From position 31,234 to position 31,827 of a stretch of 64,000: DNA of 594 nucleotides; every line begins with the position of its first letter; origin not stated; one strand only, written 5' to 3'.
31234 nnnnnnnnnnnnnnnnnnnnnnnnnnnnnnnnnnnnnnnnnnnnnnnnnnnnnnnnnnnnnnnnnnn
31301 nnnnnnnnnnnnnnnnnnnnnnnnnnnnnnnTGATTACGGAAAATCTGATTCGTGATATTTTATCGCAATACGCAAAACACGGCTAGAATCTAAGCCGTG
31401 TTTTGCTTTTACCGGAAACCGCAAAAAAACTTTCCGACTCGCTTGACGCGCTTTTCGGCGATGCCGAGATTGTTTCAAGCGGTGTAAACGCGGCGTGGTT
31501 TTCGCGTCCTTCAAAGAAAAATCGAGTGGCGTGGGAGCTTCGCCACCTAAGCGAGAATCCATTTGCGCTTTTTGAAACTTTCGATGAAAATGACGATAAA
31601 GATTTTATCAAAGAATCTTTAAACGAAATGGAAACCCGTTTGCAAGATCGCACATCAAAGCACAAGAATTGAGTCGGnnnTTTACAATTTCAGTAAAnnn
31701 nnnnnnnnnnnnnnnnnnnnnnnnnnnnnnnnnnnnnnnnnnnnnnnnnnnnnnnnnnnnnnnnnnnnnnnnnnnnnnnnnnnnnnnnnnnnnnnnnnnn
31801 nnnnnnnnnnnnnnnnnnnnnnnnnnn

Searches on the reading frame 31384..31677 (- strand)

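Call 85: search_protein_families(library=pfam, proteins=[window:31384-31677:-], max_evalue=0.001)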
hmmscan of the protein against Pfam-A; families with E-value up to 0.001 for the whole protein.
window:31384-31677:- (97 aa): 1 family
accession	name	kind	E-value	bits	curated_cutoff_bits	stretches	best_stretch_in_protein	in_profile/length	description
PF14900.11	DUF4493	-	0.00054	20.3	27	1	12-96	109-194/226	Domain of unknown function (DUF4493)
